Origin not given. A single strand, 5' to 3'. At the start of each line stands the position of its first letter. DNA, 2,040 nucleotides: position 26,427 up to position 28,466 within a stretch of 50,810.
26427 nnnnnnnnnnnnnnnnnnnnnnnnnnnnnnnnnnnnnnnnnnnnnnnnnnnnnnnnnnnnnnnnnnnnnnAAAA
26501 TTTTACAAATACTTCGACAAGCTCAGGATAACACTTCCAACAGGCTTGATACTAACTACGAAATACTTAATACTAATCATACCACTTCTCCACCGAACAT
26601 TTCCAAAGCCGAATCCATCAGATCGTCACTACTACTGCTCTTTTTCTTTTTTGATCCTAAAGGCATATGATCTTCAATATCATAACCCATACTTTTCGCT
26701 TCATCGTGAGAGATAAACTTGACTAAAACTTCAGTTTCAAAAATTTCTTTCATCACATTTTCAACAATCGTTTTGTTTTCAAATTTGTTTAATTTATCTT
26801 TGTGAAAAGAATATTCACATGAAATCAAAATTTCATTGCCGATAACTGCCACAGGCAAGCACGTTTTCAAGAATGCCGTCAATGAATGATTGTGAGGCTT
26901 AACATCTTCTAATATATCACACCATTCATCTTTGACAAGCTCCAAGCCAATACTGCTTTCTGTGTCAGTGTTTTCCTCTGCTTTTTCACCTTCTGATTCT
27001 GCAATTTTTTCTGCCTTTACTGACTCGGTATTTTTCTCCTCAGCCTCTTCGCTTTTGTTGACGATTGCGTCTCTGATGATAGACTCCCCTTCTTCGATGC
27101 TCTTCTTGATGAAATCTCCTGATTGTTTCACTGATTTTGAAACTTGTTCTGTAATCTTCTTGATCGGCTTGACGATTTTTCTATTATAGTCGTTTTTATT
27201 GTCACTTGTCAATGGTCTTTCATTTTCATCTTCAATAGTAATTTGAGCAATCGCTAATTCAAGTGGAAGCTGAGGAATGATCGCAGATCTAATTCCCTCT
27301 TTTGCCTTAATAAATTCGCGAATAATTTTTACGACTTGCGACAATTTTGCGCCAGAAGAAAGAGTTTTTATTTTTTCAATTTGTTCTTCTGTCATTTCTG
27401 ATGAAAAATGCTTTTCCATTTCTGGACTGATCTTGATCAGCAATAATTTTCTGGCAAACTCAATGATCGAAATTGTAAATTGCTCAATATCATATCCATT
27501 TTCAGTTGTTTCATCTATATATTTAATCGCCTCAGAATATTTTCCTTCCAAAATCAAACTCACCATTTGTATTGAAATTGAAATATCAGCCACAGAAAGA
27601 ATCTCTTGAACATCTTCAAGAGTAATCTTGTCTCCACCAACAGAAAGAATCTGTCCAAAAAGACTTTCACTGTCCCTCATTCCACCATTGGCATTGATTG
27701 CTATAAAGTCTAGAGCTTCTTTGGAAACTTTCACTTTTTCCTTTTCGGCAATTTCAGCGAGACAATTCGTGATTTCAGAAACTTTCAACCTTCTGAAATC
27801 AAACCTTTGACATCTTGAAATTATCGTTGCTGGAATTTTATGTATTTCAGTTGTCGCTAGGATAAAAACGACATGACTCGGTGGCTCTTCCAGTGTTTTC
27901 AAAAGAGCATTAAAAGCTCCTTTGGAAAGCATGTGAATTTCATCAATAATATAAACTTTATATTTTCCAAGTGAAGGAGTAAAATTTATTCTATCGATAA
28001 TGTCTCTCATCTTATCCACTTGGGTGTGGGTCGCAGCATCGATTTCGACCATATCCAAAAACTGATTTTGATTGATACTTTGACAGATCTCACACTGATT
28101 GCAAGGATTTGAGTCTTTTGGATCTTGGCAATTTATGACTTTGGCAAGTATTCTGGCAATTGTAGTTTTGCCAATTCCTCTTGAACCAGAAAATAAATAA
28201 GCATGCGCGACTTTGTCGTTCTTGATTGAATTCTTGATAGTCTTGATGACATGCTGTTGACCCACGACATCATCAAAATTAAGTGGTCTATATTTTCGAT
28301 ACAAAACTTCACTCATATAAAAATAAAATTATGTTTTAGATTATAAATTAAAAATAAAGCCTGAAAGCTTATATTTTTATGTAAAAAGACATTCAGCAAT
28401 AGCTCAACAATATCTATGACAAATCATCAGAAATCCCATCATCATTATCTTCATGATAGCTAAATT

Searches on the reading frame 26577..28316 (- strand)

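Call 51: search_protein_families(library=pfam, proteins=[window:26577-28316:-], max_evalue=0.001)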
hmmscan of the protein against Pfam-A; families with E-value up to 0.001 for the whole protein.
window:26577-28316:- (579 aa): 14 families
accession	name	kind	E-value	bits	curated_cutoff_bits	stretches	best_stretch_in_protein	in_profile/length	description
PF13177.12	DNA_pol3_delta2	-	1.8e-48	165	27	1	19-177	1-160/161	DNA polymerase III, delta subunit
PF00004.35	AAA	-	2.3e-13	51.2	21.2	1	41-173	2-124/131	ATPase family associated with various cellular activities (AAA)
PF12169.13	DNA_pol3_gamma3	-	5.8e-13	49.3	24.4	1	231-358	1-126/143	DNA polymerase III subunits gamma and tau domain III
PF22608.2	DNAX_ATPase_lid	-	5.3e-09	36.2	27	1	182-228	2-48/49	DNA polymerase III clamp loader subunit, ATPase lid domain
PF05496.18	RuvB_N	-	2.1e-08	34.5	27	1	10-72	2-68/159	Holliday junction DNA helicase RuvB P-loop domain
PF20964.2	DnaX_C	-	2e-07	31.4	26.2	1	455-541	6-92/113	DNA polymerase III subunit tau, C-terminal domain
PF03215.21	Rad17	-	1.6e-05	25.4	23.8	1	3-104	7-110/186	Rad17 P-loop domain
PF07728.20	AAA_5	-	2.1e-05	25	22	1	41-146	3-94/139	AAA domain (dynein-related subfamily)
PF13401.12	AAA_22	-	4.5e-05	24.2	27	1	40-156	8-123/130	AAA domain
PF13173.12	AAA_14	-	0.00025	21.5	27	0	39-149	4-92/129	AAA domain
PF13245.12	AAA_19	-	0.00037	21.1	25.1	0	37-151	11-122/134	AAA domain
PF21960.2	RCF1-5-like_lid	-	0.00041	20.7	27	1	184-215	1-33/43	RCF1/5-like, AAA+ ATPase lid domain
PF13604.12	AAA_30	-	0.00047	20.4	27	0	40-152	21-122/191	AAA domain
PF05970.20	PIF1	-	0.00058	20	25.9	0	20-143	6-127/223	PIF1-like helicase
